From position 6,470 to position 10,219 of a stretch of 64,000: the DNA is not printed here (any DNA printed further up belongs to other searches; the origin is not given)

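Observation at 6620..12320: NuoE-like, NuoF-like and a 1149-aa chimeric subunit: candidate Stn/Sfr-type flavin-based NAD(P)H/ferredoxin electron-bifurcating enzyme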

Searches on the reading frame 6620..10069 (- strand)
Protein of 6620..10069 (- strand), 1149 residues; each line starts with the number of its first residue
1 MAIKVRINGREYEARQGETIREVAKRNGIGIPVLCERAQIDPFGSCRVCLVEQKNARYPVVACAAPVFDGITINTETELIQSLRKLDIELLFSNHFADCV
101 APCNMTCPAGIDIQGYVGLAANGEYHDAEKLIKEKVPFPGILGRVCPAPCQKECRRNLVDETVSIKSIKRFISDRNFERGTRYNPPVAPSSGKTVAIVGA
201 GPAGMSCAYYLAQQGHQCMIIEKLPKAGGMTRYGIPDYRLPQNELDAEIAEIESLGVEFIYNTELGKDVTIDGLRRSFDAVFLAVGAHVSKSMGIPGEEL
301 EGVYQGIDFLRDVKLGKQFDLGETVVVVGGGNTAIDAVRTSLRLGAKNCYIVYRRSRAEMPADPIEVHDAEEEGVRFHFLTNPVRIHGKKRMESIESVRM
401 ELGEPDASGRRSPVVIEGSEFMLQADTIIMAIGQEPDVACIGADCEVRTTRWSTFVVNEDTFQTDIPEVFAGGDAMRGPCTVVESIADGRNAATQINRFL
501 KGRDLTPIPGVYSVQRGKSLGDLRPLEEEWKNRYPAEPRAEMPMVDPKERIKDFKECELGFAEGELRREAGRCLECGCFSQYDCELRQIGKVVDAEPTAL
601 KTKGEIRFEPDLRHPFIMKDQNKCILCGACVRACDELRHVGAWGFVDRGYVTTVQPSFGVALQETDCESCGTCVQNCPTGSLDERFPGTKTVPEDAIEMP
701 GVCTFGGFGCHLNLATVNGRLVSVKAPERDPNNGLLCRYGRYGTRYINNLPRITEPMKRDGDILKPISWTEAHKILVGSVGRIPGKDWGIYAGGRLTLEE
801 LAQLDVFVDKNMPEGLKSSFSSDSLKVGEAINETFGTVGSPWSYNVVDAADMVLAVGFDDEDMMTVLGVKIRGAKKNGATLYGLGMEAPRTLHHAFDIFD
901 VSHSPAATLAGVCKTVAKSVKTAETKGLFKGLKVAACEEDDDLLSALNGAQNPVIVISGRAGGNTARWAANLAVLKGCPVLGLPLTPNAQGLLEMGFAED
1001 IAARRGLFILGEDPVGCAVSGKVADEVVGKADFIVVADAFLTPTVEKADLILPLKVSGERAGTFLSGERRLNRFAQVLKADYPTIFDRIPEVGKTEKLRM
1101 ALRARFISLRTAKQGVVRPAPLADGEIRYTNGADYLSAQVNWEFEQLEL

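Call 3: search_protein_families(library=pfam, proteins=[window:6620-10069:-], max_evalue=0.01)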
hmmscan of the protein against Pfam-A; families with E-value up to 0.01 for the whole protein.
window:6620-10069:- (1149 aa): 28 families (the best 25 are shown)
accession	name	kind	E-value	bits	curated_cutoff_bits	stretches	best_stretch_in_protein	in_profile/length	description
PF07992.20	Pyr_redox_2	-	7.1e-35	121.3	26.1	1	194-489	2-291/291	Pyridine nucleotide-disulphide oxidoreductase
PF00384.28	Molybdopterin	-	4.5e-20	72.4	24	1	752-1080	1-336/353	Molybdopterin oxidoreductase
PF14691.11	Fer4_20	-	7.5e-17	61.6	25.8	1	99-179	27-111/113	Dihydroprymidine dehydrogenase domain II, 4Fe-4S cluster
PF13510.11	Fer2_4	-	1.2e-15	57.8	22.8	1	2-77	3-81/82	2Fe-2S iron-sulfur cluster binding domain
PF13738.12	Pyr_redox_3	-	6.6e-15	55.6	30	2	280-473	127-305/305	Pyridine nucleotide-disulphide oxidoreductase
PF00070.33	Pyr_redox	-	3e-10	40.9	22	1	325-395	2-77/82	Pyridine nucleotide-disulphide oxidoreductase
PF13450.12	NAD_binding_8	-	1e-09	39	21.9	1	197-232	1-36/68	NAD(P)-binding Rossmann-like domain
PF01266.30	DAO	-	4.5e-09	36.7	27.9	1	195-229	2-37/353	FAD dependent oxidoreductase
PF12838.12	Fer4_7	-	4.4e-08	33.9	27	1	623-680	1-51/52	4Fe-4S dicluster domain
PF00890.30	FAD_binding_2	-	1.2e-07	31.8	20.4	1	195-233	2-40/414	FAD binding domain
PF01494.25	FAD_binding_3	-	7.8e-07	29.1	22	1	194-227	3-36/349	FAD binding domain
PF04879.21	Molybdop_Fe4S4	-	1.5e-06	28.5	22.7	1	700-749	5-55/55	Molybdopterin oxidoreductase Fe4S4 domain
PF00037.32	Fer4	-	2.9e-06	27.3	21.1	2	619-634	3-18/24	4Fe-4S binding domain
PF01946.23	Thi4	-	5.2e-06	26.3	26.2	1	194-230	19-56/235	Thi4 family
PF12831.13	FAD_oxidored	-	6.8e-06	26.1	27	1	195-231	2-38/416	FAD dependent oxidoreductase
PF22117.2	Fer4_Nqo3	-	7.8e-06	26.4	27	1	615-682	2-66/67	NADH-quinone oxidoreductase subunit 3, ferredoxin-like domain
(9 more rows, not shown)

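Call 4: search_protein_families(library=ncbifam, proteins=[window:6620-10069:-], max_evalue=0.01)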
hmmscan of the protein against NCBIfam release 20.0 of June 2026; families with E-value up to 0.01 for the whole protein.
window:6620-10069:- (1149 aa): 134 families (the best 25 are shown)
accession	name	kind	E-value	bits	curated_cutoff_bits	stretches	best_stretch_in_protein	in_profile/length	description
NF009454.0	PRK12814.1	equivalog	3.9e-197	656.6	916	1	3-638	4-632/657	putative NADPH-dependent glutamate synthase small subunit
NF009410.0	PRK12771.1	subfamily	3.3e-154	514.6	516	1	98-584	45-520/566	NAD(P)-binding protein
NF009414.0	PRK12778.1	equivalog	2.4e-117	393.1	1103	1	98-501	333-750/752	bifunctional dihydroorotate dehydrogenase B NAD binding subunit/NADPH-dependent glutamate synthase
TIGR01316.1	gltA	equivalog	1.3e-113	380.2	471.75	2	98-500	33-449/449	NADPH-dependent glutamate synthase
TIGR01318.1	gltD_gamma_fam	subfamily_domain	3.2e-100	335.9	482.95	1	98-501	44-466/467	glutamate synthase, small subunit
TIGR03315.1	Se_ygfK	equivalog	3.4e-95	319.4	835.3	1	96-579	439-889/1012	putative selenate reductase subunit YgfK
NF009408.0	PRK12769.1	equivalog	2e-94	317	1003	1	103-501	236-652/659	formate-dependent uric acid utilization protein AegA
NF010590.0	PRK13984.1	equivalog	1.9e-91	307.1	946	2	99-502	192-608/611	putative oxidoreductase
NF009413.0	PRK12775.1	equivalog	4.5e-83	279.7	1895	1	97-507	334-761/1006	putative trifunctional 2-polyprenylphenol hydroxylase/glutamate synthase subunit beta/ferritin domain-containing protein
TIGR01317.1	GOGAT_sm_gam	subfamily_domain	2.7e-80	270.6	447.7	2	96-504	44-482/485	glutamate synthase small subunit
NF009415.0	PRK12779.1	equivalog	7.4e-79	265.7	1519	1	105-498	212-624/944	putative bifunctional glutamate synthase subunit beta/2-polyprenylphenol hydroxylase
NF009409.0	PRK12770.1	subfamily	2.1e-78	263.9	343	1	188-503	14-353/360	putative glutamate synthase subunit beta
NF009451.0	PRK12809.1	equivalog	8.8e-72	242.3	1154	1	101-497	217-631/639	formate-dependent uric acid utilization protein YgfT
TIGR01973.1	NuoG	equivalog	6.5e-62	210.2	470.05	2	614-1082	133-594/606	NADH-quinone oxidoreductase subunit NuoG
NF040763.1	FeFe_hydrog_A6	exception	9.7e-49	166.2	765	2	572-685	96-208/571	NADH-dependent [FeFe] hydrogenase, group A6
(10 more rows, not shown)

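Call 5: search_solved_structures(query=window:6620-10069:-, max_evalue=0.00001, show_alignments=0)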
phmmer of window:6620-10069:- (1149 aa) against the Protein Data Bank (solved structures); distinct sequences matched with E-value up to 0.00001: 118 (the best 60 are shown).
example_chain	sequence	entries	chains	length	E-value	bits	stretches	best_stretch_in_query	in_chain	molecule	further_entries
9bov_A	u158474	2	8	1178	6.5e-234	782.5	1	3-1079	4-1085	Molybdopterin oxidoreductase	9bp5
8oh5_C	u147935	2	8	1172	1.5e-213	715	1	3-1074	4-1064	Formate dehydrogenase-O, major subunit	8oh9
9n5u_A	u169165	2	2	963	2.1e-197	661.5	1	3-776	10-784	NfnA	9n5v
4ylf_B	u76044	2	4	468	1.2e-88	301.4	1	101-502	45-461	Dihydropyrimidine dehydrogenase subunit A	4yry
5jca_L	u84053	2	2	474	6.9e-85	288.9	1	101-501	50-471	NADH-dependent Ferredoxin:NADP Oxidoreductase (NfnI) subunit alpha | NADH-dependent Ferredoxin:NADP Oxidoreductase subunit alpha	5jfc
5vj7_A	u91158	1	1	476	5.6e-80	272.7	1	101-501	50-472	Oxidoreductase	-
2vdc_G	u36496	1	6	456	2.5e-73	250.6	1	94-508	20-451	GLUTAMATE SYNTHASE [NADPH] SMALL CHAIN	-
6s6s_G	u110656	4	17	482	3.8e-73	250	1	94-508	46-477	Glutamate synthase [NADPH] small chain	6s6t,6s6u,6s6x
7mfm_I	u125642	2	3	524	2.2e-59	204.4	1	107-513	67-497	Glutamate synthase (NADPH) small chain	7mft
6tg9_A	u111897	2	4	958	1.8e-47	165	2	610-882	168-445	Formate dehydrogenase subunit alpha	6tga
9wxb_B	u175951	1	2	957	2.2e-45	158.1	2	610-906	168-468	Formate dehydrogenase alpha subunit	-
1gt8_A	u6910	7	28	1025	1.4e-42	148.8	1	100-502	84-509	DIHYDROPYRIMIDINE DEHYDROGENASE | Dihydropyrimidine dehydrogenase [NADP(+)]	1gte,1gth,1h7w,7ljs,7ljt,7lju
1h7x_A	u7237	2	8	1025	1.4e-42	148.8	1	100-502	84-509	DIHYDROPYRIMIDINE DEHYDROGENASE | Dihydropyrimidine dehydrogenase [NADP(+)]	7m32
7m31_A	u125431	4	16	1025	1.4e-42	148.8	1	100-502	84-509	Dihydropyrimidine dehydrogenase [NADP(+)]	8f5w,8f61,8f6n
7t2r_A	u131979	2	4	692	8.2e-39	136.3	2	577-775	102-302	NiFe hydrogenase subunit A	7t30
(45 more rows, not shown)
